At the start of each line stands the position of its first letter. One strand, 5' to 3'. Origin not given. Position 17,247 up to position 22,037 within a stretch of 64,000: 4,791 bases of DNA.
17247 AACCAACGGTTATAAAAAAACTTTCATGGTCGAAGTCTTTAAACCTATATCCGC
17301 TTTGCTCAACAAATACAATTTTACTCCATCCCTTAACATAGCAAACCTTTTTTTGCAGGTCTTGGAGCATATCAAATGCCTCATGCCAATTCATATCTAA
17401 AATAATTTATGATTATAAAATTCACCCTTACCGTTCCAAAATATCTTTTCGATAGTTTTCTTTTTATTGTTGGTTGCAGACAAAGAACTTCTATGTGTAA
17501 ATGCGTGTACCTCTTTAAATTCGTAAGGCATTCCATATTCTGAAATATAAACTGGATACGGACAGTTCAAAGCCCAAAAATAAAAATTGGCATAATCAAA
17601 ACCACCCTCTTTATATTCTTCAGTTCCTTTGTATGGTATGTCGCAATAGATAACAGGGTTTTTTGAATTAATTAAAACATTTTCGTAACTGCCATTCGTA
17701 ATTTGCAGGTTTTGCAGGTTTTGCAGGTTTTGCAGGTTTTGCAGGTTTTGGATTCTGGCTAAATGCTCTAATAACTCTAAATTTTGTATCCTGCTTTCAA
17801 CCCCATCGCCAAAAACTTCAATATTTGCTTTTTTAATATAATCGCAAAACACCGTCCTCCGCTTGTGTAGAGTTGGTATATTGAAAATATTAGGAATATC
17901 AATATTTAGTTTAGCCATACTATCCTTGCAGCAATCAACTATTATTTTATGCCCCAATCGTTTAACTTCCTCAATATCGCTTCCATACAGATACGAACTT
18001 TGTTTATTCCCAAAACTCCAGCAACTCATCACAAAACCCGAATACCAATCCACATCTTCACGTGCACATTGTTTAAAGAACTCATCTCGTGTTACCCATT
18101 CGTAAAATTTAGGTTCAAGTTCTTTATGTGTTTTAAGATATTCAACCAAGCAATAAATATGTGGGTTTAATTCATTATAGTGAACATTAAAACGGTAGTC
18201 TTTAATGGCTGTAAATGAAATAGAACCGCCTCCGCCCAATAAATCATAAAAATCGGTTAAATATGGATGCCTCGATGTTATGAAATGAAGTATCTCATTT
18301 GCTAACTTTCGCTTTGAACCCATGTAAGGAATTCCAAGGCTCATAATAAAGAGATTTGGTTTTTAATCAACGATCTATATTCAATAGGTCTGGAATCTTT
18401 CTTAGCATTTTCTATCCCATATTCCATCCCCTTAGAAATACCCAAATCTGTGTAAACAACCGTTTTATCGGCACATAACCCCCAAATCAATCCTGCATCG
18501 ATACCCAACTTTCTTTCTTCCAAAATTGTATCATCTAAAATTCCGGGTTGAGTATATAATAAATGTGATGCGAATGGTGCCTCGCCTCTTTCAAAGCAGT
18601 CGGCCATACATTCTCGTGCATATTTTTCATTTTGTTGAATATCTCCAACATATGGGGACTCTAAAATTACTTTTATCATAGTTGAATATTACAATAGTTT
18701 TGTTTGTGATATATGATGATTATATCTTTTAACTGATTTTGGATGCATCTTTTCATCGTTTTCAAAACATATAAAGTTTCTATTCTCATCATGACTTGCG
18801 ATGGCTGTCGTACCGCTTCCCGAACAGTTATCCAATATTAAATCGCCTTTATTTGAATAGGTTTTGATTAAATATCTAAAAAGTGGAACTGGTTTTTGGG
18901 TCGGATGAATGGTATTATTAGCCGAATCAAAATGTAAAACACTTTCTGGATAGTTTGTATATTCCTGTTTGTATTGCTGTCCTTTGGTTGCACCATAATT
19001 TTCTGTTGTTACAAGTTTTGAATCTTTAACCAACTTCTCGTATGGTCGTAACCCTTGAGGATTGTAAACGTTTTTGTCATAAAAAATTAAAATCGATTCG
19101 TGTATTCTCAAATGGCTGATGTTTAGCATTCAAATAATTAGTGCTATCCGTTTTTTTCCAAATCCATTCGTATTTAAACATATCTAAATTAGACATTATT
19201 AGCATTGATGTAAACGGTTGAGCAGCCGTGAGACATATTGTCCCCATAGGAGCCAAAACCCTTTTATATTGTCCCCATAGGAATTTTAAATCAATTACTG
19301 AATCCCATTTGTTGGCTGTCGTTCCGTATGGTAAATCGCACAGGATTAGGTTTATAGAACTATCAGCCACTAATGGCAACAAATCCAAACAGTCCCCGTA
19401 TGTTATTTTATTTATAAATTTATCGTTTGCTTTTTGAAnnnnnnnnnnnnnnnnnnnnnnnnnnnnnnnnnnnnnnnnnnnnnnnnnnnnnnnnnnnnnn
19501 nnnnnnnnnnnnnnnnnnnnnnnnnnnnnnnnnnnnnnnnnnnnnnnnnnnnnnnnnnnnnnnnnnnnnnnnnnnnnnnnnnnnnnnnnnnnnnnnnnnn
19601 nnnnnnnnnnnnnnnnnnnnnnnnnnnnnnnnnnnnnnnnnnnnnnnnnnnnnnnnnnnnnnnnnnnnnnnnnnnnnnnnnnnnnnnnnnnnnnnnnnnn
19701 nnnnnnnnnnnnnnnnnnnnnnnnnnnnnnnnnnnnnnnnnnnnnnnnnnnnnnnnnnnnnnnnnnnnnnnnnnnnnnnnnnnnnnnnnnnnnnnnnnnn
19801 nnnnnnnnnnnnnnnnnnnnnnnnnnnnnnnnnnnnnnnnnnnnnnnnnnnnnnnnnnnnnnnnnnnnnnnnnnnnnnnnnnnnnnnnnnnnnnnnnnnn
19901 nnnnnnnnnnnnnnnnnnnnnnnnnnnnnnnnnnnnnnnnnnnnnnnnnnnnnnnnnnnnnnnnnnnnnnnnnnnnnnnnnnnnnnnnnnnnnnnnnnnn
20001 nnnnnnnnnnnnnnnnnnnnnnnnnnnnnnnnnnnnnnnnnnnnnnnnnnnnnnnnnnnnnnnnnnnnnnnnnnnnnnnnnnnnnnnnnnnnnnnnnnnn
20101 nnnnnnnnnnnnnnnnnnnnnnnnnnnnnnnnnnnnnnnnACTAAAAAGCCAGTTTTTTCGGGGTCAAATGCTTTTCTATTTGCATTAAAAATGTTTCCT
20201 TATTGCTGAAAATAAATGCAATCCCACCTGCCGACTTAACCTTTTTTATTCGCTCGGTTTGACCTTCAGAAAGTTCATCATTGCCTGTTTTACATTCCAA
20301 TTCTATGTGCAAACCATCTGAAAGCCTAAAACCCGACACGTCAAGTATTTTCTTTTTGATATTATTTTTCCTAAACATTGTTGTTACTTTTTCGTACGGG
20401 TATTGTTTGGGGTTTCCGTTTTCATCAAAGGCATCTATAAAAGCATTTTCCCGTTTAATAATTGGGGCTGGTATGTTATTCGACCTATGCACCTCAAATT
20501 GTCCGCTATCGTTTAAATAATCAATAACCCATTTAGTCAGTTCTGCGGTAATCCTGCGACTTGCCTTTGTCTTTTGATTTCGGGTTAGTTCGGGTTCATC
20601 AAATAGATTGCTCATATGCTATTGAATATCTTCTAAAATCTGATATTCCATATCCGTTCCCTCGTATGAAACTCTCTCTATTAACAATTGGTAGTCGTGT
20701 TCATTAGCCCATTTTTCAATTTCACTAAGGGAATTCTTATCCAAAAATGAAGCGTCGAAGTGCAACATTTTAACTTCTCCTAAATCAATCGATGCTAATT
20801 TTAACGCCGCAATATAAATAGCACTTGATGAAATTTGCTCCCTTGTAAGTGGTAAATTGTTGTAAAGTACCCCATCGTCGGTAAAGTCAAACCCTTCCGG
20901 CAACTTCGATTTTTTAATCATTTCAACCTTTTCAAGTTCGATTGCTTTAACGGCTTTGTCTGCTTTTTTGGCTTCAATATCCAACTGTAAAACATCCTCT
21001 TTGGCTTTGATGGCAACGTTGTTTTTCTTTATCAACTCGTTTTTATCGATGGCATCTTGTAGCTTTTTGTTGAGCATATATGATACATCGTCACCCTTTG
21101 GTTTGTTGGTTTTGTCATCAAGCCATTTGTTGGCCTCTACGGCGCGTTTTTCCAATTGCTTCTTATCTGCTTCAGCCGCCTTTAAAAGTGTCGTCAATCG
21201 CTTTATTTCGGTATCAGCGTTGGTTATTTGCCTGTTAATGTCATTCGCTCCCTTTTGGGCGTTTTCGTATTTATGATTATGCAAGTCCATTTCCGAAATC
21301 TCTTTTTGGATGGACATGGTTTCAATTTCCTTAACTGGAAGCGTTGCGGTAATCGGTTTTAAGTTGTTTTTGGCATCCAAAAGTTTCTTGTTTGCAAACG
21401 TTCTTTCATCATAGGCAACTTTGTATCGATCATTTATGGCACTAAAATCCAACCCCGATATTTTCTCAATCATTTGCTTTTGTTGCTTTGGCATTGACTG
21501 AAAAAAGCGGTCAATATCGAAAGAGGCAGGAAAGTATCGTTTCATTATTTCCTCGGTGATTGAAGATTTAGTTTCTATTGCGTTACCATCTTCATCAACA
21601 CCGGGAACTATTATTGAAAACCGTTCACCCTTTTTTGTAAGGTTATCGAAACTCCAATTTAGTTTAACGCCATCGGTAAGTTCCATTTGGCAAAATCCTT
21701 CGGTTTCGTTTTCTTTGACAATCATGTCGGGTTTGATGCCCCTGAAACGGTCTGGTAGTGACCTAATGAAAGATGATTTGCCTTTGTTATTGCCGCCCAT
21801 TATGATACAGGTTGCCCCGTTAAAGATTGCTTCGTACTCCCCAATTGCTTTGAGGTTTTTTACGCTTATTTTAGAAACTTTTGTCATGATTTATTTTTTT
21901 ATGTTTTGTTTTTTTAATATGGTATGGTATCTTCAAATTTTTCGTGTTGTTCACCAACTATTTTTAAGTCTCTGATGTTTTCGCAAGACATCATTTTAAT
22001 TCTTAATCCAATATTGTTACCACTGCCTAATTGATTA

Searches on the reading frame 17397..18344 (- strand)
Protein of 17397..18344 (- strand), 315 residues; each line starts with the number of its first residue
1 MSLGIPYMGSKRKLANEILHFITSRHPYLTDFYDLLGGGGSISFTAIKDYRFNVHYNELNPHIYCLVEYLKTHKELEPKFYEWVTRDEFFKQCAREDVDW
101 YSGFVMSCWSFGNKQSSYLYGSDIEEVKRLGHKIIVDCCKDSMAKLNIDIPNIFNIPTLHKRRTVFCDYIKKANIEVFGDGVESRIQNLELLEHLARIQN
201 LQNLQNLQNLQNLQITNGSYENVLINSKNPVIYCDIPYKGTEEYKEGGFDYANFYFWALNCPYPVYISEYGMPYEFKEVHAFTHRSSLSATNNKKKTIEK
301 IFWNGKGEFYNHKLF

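Call 8: search_protein_families(library=phrogs, proteins=[window:17397-18344:-])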
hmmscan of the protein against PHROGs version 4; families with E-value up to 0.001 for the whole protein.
window:17397-18344:- (315 aa): 3 families
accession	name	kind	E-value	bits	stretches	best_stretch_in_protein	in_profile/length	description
phrog_56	-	other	1.3e-33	118.2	1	4-304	64-322/647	DNA methyltransferase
phrog_36652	-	unknown function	4e-09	37.5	1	163-242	21-95/219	-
phrog_1996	-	other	0.00012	23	1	207-303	31-138/150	DNA methyltransferase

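Call 9: search_protein_families(library=pfam, proteins=[window:17397-18344:-])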
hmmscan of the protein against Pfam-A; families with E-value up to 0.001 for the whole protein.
window:17397-18344:- (315 aa): 1 family
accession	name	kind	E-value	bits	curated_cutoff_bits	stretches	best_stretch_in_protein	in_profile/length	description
PF02086.21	MethyltransfD12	-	7.2e-11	42.7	22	1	7-72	1-64/253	D12 class N6 adenine-specific DNA methyltransferase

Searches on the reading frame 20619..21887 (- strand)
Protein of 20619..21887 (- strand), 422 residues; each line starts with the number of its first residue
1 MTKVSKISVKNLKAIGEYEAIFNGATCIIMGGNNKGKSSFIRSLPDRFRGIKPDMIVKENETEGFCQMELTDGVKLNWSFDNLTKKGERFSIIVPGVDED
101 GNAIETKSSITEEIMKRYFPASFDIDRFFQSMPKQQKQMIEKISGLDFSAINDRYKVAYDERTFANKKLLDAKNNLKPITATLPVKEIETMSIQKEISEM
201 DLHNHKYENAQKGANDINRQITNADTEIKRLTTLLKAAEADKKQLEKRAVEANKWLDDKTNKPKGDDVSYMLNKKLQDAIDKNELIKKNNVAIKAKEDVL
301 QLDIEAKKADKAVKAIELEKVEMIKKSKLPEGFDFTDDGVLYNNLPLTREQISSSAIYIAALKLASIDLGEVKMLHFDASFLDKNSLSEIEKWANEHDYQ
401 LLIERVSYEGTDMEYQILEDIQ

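Call 8: search_protein_families(library=phrogs, proteins=[window:20619-21887:-])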
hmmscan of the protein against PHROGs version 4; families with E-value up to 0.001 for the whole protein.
window:20619-21887:- (422 aa): 3 families
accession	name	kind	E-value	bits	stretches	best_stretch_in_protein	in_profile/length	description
phrog_1499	-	unknown function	4.2e-41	142.6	1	3-411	4-412/427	-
phrog_77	-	DNA, RNA and nucleotide metabolism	1.2e-08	35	1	1-308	295-607/967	SbcC-like subunit of palindrome specific endonuclease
phrog_7507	-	unknown function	0.0001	22.8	1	1-44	1-44/483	-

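Call 9: search_protein_families(library=pfam, proteins=[window:20619-21887:-])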
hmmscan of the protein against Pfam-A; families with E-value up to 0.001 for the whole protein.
window:20619-21887:- (422 aa): 0 families
